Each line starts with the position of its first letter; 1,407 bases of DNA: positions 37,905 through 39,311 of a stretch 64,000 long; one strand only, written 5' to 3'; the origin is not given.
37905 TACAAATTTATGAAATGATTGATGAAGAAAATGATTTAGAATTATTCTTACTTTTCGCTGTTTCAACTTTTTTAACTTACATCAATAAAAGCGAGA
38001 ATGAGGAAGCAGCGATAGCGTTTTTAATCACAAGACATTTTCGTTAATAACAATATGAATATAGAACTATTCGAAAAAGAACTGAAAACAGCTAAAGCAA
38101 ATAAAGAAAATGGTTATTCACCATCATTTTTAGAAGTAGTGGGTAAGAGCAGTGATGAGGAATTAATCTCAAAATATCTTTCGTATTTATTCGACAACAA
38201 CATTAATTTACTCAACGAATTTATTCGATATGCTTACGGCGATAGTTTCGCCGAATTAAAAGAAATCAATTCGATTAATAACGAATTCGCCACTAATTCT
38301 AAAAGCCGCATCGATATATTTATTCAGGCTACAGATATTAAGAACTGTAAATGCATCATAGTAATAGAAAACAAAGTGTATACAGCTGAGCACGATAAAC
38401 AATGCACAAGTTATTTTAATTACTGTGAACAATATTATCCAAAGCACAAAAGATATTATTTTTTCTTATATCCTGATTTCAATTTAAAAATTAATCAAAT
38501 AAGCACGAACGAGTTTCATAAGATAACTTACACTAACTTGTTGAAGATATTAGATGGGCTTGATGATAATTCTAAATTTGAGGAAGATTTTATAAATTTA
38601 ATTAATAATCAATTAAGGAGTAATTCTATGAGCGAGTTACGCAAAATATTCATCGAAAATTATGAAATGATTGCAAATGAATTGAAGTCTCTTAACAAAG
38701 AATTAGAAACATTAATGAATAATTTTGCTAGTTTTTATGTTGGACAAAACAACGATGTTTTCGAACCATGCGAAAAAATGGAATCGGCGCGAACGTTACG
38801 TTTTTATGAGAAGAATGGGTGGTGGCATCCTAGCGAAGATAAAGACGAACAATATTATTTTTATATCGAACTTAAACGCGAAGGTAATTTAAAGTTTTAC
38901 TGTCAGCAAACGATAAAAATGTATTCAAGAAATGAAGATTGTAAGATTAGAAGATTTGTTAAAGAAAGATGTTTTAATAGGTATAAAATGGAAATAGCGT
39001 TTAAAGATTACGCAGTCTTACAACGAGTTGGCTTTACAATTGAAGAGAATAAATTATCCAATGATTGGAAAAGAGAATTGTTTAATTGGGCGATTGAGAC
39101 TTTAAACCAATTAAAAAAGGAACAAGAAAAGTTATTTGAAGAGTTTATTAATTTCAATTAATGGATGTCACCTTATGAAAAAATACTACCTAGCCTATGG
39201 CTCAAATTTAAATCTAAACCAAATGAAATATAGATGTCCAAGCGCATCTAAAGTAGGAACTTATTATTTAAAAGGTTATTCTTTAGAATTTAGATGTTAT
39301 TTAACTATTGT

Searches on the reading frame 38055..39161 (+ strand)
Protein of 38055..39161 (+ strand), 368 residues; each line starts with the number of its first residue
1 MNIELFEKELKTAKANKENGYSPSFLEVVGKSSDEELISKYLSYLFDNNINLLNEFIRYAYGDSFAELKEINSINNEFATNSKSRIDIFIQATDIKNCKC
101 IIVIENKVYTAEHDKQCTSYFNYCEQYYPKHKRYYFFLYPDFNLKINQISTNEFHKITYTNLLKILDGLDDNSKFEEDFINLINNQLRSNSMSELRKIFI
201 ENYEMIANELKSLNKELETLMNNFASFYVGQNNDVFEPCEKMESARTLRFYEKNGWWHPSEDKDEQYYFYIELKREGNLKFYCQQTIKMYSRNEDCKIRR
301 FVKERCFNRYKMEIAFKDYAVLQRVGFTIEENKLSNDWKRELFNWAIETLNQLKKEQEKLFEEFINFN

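Call 3: search_protein_families(library=pfam, proteins=[window:38055-39161:+], max_evalue=0.1)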
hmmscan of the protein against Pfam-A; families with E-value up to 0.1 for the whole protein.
window:38055-39161:+ (368 aa): 4 families
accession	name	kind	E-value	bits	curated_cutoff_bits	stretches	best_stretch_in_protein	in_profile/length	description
PF14281.12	PDDEXK_4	-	3.4e-09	37.3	22.3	1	25-169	3-163/183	PD-(D/E)XK nuclease superfamily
PF15353.11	HECA_N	-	0.042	14.4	27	0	284-315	22-53/102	Headcase N-terminal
PF00376.29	MerR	-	0.066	13.5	28.2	0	244-270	12-38/38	MerR family regulatory protein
PF01798.23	Nop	-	0.099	12.5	25.4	0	46-80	5-39/228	snoRNA binding domain, fibrillarin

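Call 4: search_protein_families(library=padloc, proteins=[window:38055-39161:+], max_evalue=0.1)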
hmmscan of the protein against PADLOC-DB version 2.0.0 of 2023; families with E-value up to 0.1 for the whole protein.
window:38055-39161:+ (368 aa): 6 families
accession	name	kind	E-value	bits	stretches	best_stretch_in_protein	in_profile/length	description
PDLC04977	PDC-S26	-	6.2e-13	46.6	1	83-185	103-200/400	-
PDLC04983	PDC-S26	-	1.8e-11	42.1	2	11-135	23-149/413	-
PDLC04972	PDC-S26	-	8e-10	36.6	1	29-204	37-224/397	-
PDLC04971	PDC-S26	-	6.3e-05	20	1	83-167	111-192/415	-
PDLC04976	PDC-S26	-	0.00013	19.3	1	74-131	90-147/451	-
PDLC04974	PDC-S26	-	0.00058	17.2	1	81-341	104-368/401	-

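Call 5: search_protein_families(library=ncbifam, proteins=[window:38055-39161:+], max_evalue=0.1)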
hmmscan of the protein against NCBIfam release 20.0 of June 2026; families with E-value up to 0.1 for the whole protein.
window:38055-39161:+ (368 aa): 1 family
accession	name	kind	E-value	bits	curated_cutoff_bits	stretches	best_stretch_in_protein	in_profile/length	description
TIGR02043.1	ZntR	equivalog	0.017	15.3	167.95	1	245-275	15-45/131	Zn(2+)-responsive transcriptional regulator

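Call 6: search_protein_families(library=phrogs, proteins=[window:38055-39161:+], max_evalue=0.1)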
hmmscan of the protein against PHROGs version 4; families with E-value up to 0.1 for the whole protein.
window:38055-39161:+ (368 aa): 1 family
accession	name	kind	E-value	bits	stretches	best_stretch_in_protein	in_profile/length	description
phrog_14245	-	unknown function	0.05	15.1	0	155-218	8-66/81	-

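Call 8: find_encoding_contigs(protein=window:38055-39161:+, flank=10000, max_places=10)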
Protein window:38055-39161:+ (368 aa): 1 contig read that carries it; 1 place shown.
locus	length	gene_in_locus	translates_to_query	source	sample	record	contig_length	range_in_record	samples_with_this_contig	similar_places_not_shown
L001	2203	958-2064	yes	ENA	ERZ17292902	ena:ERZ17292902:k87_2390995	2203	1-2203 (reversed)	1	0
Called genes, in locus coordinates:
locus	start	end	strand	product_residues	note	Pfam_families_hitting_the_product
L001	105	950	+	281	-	-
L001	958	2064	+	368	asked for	PF14281:PDDEXK_4 (weak)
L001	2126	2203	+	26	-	?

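Call 9: find_homologous_proteins(query=window:38055-39161:+)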
Query window:38055-39161:+ (368 aa): 2 proteins with E <= 0.001 among 3118 candidates.
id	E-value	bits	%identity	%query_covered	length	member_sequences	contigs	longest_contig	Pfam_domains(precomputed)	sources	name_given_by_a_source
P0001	1.2e-240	816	100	100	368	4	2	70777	PF14281.13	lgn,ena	-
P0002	4.7e-79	284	42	99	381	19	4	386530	PF14281.13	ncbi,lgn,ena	-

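Call 10: find_encoding_contigs(protein=P0002, flank=10000, max_places=10)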
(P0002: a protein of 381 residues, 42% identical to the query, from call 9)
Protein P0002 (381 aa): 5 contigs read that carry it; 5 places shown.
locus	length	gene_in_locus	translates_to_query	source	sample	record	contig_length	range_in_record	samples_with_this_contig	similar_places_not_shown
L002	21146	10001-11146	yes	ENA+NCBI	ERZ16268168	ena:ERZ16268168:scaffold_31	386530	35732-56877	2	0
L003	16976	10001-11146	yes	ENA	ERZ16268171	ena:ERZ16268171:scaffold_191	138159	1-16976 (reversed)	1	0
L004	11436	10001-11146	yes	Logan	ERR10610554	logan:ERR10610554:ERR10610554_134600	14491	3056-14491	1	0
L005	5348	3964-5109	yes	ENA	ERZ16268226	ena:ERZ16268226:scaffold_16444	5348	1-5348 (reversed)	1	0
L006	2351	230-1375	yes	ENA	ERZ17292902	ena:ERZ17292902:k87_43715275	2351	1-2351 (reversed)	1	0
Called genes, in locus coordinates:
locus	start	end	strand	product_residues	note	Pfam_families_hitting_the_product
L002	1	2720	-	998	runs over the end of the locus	PF01915:Glyco_hydro_3_C, PF14310:Fn3-like, PF00933:Glyco_hydro_3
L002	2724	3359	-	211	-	-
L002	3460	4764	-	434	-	PF14501:HATPase_c_5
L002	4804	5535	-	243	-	PF00072:Response_reg, PF04397:LytTR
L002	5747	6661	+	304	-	-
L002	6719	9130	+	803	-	PF08531:Bac_rhamnosid_N, PF17389:Bac_rhamnosid6H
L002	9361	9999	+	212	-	-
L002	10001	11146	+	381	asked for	PF14281:PDDEXK_4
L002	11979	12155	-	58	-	-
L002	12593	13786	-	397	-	-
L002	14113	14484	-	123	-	-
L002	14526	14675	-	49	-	-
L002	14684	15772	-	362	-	-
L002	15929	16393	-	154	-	PF13479:AAA_24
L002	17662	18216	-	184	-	-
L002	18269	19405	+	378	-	PF02595:Gly_kinase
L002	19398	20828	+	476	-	PF00206:Lyase_1, PF10397:ADSL_C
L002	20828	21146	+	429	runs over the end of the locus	PF09335:VTT_dom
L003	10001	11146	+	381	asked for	PF14281:PDDEXK_4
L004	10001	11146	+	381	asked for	PF14281:PDDEXK_4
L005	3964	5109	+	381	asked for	PF14281:PDDEXK_4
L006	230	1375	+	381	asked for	PF14281:PDDEXK_4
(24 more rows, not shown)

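Call 28: search_protein_representatives(protein=window:38055-39161:+)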
Query: 368 residues. Proteins with E-value up to 0.001 (for the whole library): 177; up to 1e-10: 67; up to 1e-30: 12. The best 150 are listed.
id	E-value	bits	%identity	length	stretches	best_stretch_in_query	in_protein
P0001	3.8e-241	815.7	100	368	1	1-368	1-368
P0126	3.1e-72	260.1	39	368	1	16-365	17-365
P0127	6.1e-67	242.7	39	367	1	18-367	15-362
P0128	4.3e-62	226.8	39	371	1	10-367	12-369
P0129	1.3e-56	208.8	41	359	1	20-367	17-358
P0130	2.5e-54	201.2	36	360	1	21-364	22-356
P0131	1.2e-38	149.7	32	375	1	14-367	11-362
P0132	1.5e-37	146.1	36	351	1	21-368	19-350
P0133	2.8e-36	141.9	33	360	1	22-351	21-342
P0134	1.6e-34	136.1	32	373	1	4-366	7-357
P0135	5.5e-34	134.3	33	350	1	14-366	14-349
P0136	5.0e-31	124.6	34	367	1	17-366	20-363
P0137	1.4e-27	113.2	29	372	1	10-358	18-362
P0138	1.1e-26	110.3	29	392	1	4-366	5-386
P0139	8.9e-25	104.0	32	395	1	17-367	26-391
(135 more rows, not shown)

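Call 32: find_related_loci(query=A2, collection=genome_contigs, flank=6000)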
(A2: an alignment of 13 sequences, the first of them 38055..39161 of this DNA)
Query A2 (368 aa) in genome_contigs; peptide patterns used: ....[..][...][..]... (x = any residue, [..] = any of these).
95 stretches matched a pattern; 75 encode a relative of the query (tblastn E <= 1e-3); 71 distinct loci.
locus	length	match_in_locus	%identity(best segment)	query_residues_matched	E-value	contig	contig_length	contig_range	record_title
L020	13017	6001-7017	34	17-367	2e-43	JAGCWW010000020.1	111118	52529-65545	MAG: Acholeplasmatales bacterium isolate RGIG10196 Yak_Rumen-5__c538946, whole genome shotgun sequence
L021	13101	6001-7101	29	10-367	2e-32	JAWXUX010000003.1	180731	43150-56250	MAG: Bacillota bacterium isolate FM_60_G117_V NODE_11_length_180732_cov_18.562181, whole genome shotgun sequence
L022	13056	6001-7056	29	23-367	4e-31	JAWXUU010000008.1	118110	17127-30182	MAG: Bacillota bacterium isolate FM_57_G124_V NODE_15_length_118111_cov_26.064387, whole genome shotgun sequence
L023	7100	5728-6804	27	12-367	4e-25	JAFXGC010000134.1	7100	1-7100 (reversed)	MAG: Clostridia bacterium isolate RGIG6384 Sheep_Rectum-5__c570169, whole genome shotgun sequence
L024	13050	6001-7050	28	18-362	1e-18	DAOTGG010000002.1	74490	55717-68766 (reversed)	MAG TPA_asm: Eubacteriales bacterium isolate AMR_MDS_3083 NODE_301_length_74490_cov_7.114503, whole genome shotgun seque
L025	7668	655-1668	26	21-367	1e-19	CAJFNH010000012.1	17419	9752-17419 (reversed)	Candidatus Gallimonas caecicola isolate Chicken_8_mag_76 genome assembly, contig: MAGpy_11413_8_idba_bin_76_fascaffold_3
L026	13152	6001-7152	26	3-367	4e-24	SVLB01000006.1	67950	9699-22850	MAG: Oscillospiraceae bacterium isolate SIG476 NODE_2432_length_67950_cov_2.029194, whole genome shotgun sequence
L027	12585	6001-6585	28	32-206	4e-11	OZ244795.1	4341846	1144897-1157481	MAG: Dehalococcoidia bacterium isolate 888037fe-99b5-4f1c-be9c-829ee1fba83a genome assembly, chromosome: 1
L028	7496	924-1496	26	22-177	4e-10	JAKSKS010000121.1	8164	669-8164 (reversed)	MAG: Paludibacteraceae bacterium isolate Horse_feces79 MAG079_121, whole genome shotgun sequence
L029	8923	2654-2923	34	81-163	2e-9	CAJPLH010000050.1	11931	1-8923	MAG: Prevotellaceae bacterium isolate SRR6059114-mag-bin.4 genome assembly, contig: SRR6059114-mag-bin.4_525, whole geno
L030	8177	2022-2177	45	86-140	6e-9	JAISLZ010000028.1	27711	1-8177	MAG: Eubacteriales Family XIII. Incertae Sedis bacterium isolate Im510_bin135 k119_668527, whole genome shotgun sequence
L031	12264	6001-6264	36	83-164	8e-9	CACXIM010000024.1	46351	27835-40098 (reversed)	MAG: uncultured Bacteroidia bacterium isolate RUG11296 genome assembly, contig: RUG11296_asm_24, whole genome shotgun se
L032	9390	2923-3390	26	22-166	1e-8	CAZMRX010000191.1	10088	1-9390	MAG TPA_asm: uncultured Acidobacteriota bacterium isolate SRP287453_co1_166 genome assembly, contig: NODE_12785_length_1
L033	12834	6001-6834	23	3-273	3e-8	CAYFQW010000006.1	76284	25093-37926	MAG TPA_asm: uncultured Raoultibacter sp. isolate ERP107106_co1_228 genome assembly, contig: NODE_194_length_76284_cov_1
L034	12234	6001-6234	38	86-170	1e-8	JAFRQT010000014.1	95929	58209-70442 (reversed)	MAG: Bacilli bacterium isolate RGIG2715 Goat_Omasum-4__c202681, whole genome shotgun sequence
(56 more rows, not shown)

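Call 35: search_protein_families(library=pfam, proteins=[L020:5148-5858:+, L020:7035-7439:+, L021:2813-5656:+, L021:7185-7679:+, L022:7152-8978:+, L023:4632-5693:+, L024:5213-5917:+, L024:2231-5203:+, L026:7190-7762:+, L026:4641-5471:+], max_evalue=0.01)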
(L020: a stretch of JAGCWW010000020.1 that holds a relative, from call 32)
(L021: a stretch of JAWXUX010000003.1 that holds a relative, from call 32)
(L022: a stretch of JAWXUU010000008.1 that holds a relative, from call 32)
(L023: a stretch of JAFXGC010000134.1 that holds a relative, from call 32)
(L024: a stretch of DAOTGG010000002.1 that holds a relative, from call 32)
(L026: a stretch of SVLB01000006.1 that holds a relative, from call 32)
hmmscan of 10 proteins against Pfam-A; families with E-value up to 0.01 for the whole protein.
L020:5148-5858:+ (236 aa): 0 families

L020:7035-7439:+ (134 aa): 5 families
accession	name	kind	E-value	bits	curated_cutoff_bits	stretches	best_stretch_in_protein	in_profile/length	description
PF13673.13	Acetyltransf_10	-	1.4e-13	51.3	23.6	1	34-123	22-112/128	Acetyltransferase (GNAT) domain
PF13508.13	Acetyltransf_7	-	2.2e-13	50.8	27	1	42-119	3-83/84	Acetyltransferase (GNAT) domain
PF00583.31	Acetyltransf_1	-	3.5e-12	47.1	20.7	1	20-118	11-116/116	Acetyltransferase (GNAT) family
PF08445.16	FR47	-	0.0053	17.2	22.1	1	67-125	22-84/86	FR47-like protein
PF13527.13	Acetyltransf_9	-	0.0087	16.5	25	0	47-119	46-125/127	Acetyltransferase (GNAT) domain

L021:2813-5656:+ (947 aa): 2 families
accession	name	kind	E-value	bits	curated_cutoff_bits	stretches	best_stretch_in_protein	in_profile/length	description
PF13475.11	DUF4116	-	1.6e-17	63.2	24.9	2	37-79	5-48/49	Domain of unknown function (DUF4116)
PF00149.33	Metallophos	-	2.7e-11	44.7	21.5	1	423-670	2-190/191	Calcineurin-like phosphoesterase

L021:7185-7679:+ (164 aa): 0 families

L022:7152-8978:+ (608 aa): 12 families
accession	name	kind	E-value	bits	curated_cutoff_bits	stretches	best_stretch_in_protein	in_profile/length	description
PF07693.20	KAP_NTPase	-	7.6e-10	39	20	1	3-232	5-237/293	KAP family P-loop domain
PF01637.24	ATPase_2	-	6.6e-09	36.3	33.2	1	5-197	7-155/225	ATPase domain predominantly from Archaea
PF13401.12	AAA_22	-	9.6e-07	29.6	27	1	17-80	4-63/130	AAA domain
PF05621.17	TniB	-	7.3e-06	26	22.4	1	4-78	21-97/189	Bacterial TniB protein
PF00931.28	NB-ARC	-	0.00019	21.2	23.5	1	4-80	6-79/248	NB-ARC domain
PF03215.21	Rad17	-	0.00042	20.7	23.8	1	2-42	27-68/186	Rad17 P-loop domain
PF13191.12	AAA_16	-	0.00049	21.1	32.6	1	3-70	9-85/167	AAA ATPase domain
PF05729.18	NACHT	-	0.00084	19.6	26.7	0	19-56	1-39/167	NACHT domain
PF13173.12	AAA_14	-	0.0014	19.1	27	1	18-67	2-46/129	AAA domain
PF13086.12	AAA_11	-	0.0054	17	27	0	15-73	16-74/257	AAA domain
PF00910.28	RNA_helicase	-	0.007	17.3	21.5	0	21-56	1-36/105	RNA helicase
PF13245.12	AAA_19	-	0.0094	16.6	25.1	0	16-154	9-102/134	AAA domain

L023:4632-5693:+ (353 aa): 2 families
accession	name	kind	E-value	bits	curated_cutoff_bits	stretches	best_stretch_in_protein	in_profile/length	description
PF13280.12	WYL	-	2.5e-14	53.4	21.8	1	158-236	3-70/70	WYL domain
PF25583.1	WCX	-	7.5e-06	26.6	23.9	1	272-346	3-76/76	WCX domain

L024:5213-5917:+ (234 aa): 8 families
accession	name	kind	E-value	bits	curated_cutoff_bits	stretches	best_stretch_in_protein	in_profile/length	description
PF00005.33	ABC_tran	-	7.8e-33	114.4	25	1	23-169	1-136/137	ABC transporter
PF02463.25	SMC_N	-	8.6e-08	32.3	40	1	115-214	135-211/220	RecF/RecN/SMC N terminal domain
PF13304.12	AAA_21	-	8.2e-07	29.8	27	0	35-56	1-22/304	AAA domain, putative AbiEii toxin, Type IV TA system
PF13555.12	AAA_29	-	0.00014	22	27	1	28-54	17-43/61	P-loop containing region of AAA domain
PF13166.12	AAA_13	-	0.0038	16.4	36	0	162-208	529-577/713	AAA domain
PF20703.3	nSTAND1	-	0.0054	16.9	27.1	0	29-56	29-54/379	Novel STAND NTPase 1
PF20720.3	nSTAND3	-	0.0071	16.5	27.2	0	30-54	14-38/155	Novel STAND NTPase 3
PF03193.22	RsgA_GTPase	-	0.0072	16.6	30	1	18-55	92-128/174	RsgA GTPase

L024:2231-5203:+ (990 aa): 2 families
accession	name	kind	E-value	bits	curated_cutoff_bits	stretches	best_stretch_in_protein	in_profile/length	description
PF02687.27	FtsX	-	2.5e-09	37.6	25.5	2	899-952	21-90/120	FtsX-like permease C-terminal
PF12704.14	MacB_PCD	-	7e-09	36.7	27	1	260-380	101-204/207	MacB-like periplasmic core domain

L026:7190-7762:+ (190 aa): 0 families

L026:4641-5471:+ (276 aa): 5 families
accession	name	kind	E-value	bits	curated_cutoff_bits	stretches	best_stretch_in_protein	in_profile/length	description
PF13306.12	LRR_5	-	3.2e-75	250.5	27.7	3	10-133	6-126/127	BspA type Leucine rich repeat region (6 copies)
PF13855.12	LRR_8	-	6.7e-14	51.8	27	0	96-142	13-60/61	Leucine rich repeat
PF23952.1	LRR_EndoS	-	3.8e-05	24.3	27.9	0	35-71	55-91/116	Endo-beta-N-acetylglucosaminidase EndoS LRR domain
PF21711.3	DCTN5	-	0.00022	21.4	40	0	29-75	115-163/182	Dynactin subunit 5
PF05725.18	FNIP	-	0.0067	17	21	0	229-245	9-26/44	FNIP Repeat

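Call 56: search_solved_structures(query=A1, max_evalue=0.1)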
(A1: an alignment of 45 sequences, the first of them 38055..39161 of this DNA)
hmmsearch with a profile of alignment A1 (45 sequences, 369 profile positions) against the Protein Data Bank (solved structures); distinct sequences matched with E-value up to 0.1: 0.

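Call 70: search_protein_families(library=pfam, proteins=[L251:6600-6935:-, L251:5211-5996:+, L252:2494-3672:+], max_evalue=0.05)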
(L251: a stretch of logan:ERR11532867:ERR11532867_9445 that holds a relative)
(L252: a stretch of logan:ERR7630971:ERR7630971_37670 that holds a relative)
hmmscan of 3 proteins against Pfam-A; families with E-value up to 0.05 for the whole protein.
L251:6600-6935:- (111 aa): 0 families

L251:5211-5996:+ (261 aa): 5 families
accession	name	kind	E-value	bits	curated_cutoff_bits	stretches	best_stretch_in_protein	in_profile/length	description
PF17726.7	DpnI_C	-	1.9e-28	98.8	23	1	190-256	3-70/70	Dam-replacing HTH domain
PF13091.12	PLDc_2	-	1.7e-16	60.7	27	1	15-136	3-131/132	PLD-like domain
PF09565.16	RE_NgoFVII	-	4.7e-10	39.5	23.8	1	79-143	86-155/162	NgoFVII restriction endonuclease N-terminal PLD domain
PF00614.28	PLDc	-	0.019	15.4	21.9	1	86-106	5-25/28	Phospholipase D Active site motif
PF21980.2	MksE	-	0.039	14.8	27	0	195-255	97-150/163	Condensin complex protein MksE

L252:2494-3672:+ (392 aa): 1 family
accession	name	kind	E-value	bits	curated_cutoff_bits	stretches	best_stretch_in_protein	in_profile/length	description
PF09563.16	RE_LlaJI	-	1e-30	107.6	23.6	1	23-345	10-344/365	LlaJI restriction endonuclease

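Call 71: search_protein_families(library=padloc, proteins=[L251:2770-5124:+, L251:5211-5996:+, L252:648-2504:+, L252:2494-3672:+, L252:4097-4855:+], max_evalue=0.01)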
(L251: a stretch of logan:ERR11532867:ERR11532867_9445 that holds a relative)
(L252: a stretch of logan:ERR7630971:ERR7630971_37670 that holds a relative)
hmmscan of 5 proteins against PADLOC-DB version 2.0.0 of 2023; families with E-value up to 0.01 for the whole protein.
L251:2770-5124:+ (784 aa): 17 families
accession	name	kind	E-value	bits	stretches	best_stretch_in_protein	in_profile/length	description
PDLC02693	Orf5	-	2.7e-39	133.6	1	18-617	1-542/543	Orf5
PDLC04154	HEC-06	-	1.2e-38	131.1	1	11-617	9-564/569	-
PDLC04155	HEC-06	-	3.8e-35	119.4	1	12-617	8-558/562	-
PDLC02687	Orf5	-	1.6e-34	117.6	1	14-597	6-538/543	Orf5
PDLC04157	HEC-06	-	2.2e-34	117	1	12-617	10-555/558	-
PDLC02695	Orf5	-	1.1e-30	104.6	1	14-612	8-596/601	Orf5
PDLC02700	Orf5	-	4.9e-29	99.5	2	17-299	4-270/555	Orf5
PDLC02691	Orf5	-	3.9e-24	83.2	1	16-617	10-579/579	Orf5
PDLC02701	Orf5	-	1.4e-20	71.4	2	13-342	7-333/596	Orf5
PDLC02689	Orf5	-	5.3e-20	69.5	1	24-617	17-556/558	Orf5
PDLC02690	Orf5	-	3.6e-17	60.4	1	18-305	2-262/531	Orf5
PDLC02692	Orf5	-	9.4e-16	55.6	1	25-617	7-556/558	Orf5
PDLC02792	SspE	-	2.2e-13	47.5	2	22-117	20-121/771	SspE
PDLC03655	mREase_IV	-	2.8e-12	43.9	1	13-111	5-103/629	Type IV methyl-directed restriction enzyme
PDLC02694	Orf5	-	3e-07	27.5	1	16-611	8-567/574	Orf5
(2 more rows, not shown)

L251:5211-5996:+ (261 aa): 31 families (the best 25 are shown)
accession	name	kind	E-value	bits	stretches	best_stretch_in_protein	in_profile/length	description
PDLC03207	mREase_II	-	6.5e-22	76.1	1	185-257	182-255/256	Type II methyl-directed restriction enzyme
PDLC02599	DrmC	-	8.3e-19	65.8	1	21-159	22-156/387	DrmC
PDLC02614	DrmC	-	2.5e-14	51.4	1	17-137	30-151/153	DrmC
PDLC02585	DrmC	-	1.3e-13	49.1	1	76-141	184-249/253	DrmC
PDLC02607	DrmC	-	1.5e-11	42.1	1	77-140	193-257/265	DrmC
PDLC02606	DrmC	-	3e-11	41.4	1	76-141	113-178/182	DrmC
PDLC02595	DrmC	-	2e-10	38.9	1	81-141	204-263/269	DrmC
PDLC02616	DrmC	-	3.1e-10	38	1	6-141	79-220/224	DrmC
PDLC02587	DrmC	-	7.4e-10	36.3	1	83-141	202-260/267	DrmC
PDLC03829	ZacB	-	9.7e-10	35.9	1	19-137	225-347/586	-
PDLC02588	DrmC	-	2.4e-09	35.2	1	82-139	189-246/256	DrmC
PDLC02589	DrmC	-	2.4e-09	34.7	1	76-140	194-257/264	DrmC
PDLC02597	DrmC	-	2.9e-09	35.1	1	85-124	184-223/242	DrmC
PDLC02602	DrmC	-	5.9e-09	33.4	1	82-171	194-281/381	DrmC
PDLC02591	DrmC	-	9.3e-09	32.8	1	83-140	197-254/260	DrmC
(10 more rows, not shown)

L252:648-2504:+ (618 aa): 2 families
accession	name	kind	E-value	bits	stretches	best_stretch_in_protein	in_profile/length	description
PDLC03547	REase_II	-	1.8e-70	236.2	1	298-570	254-537/585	Type II restriction enzyme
PDLC03448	REase_II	-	4.1e-43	145.6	2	367-571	595-822/857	Type II restriction enzyme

L252:2494-3672:+ (392 aa): 2 families
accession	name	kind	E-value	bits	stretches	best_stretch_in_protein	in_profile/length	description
PDLC03549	REase_II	-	2.3e-34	117.1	1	12-374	20-394/414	Type II restriction enzyme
PDLC03447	REase_II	-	2.4e-07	28.1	1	51-244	114-318/490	Type II restriction enzyme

L252:4097-4855:+ (252 aa): 0 families
